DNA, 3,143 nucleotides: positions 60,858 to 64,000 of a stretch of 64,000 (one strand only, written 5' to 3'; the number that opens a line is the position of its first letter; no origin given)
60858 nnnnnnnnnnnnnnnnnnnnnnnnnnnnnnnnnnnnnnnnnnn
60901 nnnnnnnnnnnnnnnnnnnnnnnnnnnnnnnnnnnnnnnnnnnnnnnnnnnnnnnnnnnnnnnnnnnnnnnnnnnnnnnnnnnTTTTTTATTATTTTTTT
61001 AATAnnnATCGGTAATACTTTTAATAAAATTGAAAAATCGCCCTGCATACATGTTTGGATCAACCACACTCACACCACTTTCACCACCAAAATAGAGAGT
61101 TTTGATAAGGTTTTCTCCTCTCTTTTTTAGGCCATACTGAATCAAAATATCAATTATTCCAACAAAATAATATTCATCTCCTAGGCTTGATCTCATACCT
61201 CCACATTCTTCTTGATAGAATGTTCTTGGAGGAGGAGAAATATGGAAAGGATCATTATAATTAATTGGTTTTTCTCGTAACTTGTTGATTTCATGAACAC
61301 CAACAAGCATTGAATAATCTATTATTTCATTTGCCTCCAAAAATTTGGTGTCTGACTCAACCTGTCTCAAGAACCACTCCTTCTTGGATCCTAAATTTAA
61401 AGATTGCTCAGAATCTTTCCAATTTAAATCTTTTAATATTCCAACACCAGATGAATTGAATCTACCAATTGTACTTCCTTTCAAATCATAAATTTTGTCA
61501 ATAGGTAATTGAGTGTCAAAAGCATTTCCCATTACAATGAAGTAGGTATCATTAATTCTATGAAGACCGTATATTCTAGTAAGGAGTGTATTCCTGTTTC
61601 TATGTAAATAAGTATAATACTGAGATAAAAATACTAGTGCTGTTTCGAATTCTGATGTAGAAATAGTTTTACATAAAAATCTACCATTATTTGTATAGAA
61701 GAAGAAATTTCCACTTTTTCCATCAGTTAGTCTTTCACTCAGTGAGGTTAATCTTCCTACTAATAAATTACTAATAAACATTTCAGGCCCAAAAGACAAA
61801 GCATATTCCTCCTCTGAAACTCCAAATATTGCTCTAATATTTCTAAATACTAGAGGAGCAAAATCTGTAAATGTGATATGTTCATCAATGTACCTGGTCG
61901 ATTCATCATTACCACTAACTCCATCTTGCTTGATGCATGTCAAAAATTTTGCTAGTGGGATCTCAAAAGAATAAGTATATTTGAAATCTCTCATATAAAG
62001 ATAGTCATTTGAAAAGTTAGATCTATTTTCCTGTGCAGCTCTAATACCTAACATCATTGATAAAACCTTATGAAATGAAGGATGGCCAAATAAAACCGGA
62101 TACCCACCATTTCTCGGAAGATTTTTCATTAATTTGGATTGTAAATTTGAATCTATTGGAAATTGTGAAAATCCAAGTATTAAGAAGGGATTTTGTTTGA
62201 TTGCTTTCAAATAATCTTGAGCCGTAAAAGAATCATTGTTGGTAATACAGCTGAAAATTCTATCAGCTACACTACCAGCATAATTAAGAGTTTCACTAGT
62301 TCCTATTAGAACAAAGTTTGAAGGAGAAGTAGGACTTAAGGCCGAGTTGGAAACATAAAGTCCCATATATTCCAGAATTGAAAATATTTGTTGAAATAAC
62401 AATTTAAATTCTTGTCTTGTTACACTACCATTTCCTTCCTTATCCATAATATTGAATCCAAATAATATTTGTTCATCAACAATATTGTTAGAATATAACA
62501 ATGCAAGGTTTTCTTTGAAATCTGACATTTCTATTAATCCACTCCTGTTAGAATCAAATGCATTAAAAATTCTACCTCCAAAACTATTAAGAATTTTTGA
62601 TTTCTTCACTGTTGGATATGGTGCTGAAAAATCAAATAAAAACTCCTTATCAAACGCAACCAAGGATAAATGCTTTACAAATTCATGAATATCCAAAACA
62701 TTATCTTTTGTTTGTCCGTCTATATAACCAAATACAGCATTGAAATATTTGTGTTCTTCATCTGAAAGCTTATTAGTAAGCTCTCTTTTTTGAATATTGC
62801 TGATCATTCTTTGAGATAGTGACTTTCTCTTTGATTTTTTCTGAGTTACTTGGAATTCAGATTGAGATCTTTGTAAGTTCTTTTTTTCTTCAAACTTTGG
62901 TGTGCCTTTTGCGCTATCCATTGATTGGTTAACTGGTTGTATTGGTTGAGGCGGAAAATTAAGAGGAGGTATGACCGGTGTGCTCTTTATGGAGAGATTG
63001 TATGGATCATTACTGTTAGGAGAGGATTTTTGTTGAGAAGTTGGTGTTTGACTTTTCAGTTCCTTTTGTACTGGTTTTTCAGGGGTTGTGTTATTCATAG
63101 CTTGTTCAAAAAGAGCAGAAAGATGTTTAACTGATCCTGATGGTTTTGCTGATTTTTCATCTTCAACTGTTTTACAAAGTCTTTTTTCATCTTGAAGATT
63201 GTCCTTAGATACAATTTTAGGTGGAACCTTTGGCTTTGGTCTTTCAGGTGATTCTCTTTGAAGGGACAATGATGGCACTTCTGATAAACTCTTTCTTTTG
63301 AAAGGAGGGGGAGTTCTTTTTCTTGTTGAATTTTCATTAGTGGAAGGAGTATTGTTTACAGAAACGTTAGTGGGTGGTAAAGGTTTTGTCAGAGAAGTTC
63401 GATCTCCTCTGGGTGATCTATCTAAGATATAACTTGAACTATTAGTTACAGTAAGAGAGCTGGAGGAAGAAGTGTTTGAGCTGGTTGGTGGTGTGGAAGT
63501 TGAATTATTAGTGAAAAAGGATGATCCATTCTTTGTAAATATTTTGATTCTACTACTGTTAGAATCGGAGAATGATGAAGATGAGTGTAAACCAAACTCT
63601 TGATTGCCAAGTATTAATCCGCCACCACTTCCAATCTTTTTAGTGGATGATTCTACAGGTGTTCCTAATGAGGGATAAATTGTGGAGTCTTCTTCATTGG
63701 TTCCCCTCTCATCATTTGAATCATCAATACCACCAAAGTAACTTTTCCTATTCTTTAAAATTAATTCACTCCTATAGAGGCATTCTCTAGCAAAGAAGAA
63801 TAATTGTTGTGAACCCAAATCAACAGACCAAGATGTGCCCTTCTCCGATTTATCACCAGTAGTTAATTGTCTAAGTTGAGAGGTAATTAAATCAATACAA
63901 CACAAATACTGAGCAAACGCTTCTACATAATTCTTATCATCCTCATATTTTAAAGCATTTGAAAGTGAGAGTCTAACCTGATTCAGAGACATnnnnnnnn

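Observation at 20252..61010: Hyper-compact gene packing: nt-scale spacers, overlapping convergent stop codons, and a uniform 37-47 nt intron class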

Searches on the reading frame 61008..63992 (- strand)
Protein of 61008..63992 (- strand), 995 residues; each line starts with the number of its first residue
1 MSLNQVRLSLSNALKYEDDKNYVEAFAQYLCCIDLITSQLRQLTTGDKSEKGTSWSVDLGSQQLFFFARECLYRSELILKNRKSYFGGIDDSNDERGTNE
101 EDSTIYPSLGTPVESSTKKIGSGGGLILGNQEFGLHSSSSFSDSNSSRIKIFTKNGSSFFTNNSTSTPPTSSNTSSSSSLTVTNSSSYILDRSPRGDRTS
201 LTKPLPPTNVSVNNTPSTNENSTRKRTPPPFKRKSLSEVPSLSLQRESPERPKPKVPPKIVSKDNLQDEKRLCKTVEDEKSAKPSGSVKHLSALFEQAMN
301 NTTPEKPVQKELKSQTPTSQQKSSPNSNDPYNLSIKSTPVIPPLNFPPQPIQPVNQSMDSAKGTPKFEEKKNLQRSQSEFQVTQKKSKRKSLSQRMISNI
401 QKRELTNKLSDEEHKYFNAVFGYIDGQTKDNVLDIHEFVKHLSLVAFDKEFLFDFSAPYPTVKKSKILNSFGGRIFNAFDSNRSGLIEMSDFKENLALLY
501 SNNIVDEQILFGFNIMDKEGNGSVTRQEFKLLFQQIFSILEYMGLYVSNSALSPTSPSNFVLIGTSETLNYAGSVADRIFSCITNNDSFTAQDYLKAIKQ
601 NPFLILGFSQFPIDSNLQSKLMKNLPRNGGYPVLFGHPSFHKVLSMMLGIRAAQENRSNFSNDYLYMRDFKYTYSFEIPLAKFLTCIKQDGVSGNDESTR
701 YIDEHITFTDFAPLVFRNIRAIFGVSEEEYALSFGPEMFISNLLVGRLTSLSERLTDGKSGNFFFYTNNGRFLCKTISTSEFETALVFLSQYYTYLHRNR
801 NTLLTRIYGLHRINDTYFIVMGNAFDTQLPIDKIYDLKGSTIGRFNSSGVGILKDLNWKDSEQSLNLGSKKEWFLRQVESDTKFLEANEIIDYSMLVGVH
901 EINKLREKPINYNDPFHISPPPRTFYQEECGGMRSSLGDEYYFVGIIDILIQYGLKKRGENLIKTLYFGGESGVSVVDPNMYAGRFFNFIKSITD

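Call 18: search_protein_families(library=pfam, proteins=[window:61008-63992:-], max_evalue=0.01)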
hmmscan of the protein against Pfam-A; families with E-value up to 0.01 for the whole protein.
window:61008-63992:- (995 aa): 5 families
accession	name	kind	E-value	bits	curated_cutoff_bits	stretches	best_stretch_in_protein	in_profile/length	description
PF01504.24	PIP5K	-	4.1e-69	233.4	27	1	750-993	6-288/288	Phosphatidylinositol-4-phosphate 5-Kinase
PF13499.12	EF-hand_7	-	7.5e-09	36.3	30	1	474-533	6-66/67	EF-hand domain pair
PF13405.12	EF-hand_6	-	2.2e-08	33.5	25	1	513-534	6-27/30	EF-hand domain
PF00036.39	EF-hand_1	-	4.1e-07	29.5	25.4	1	513-534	6-27/29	EF hand domain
PF13202.12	EF-hand_5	-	9e-05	22.2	25.9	0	475-494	4-23/25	EF hand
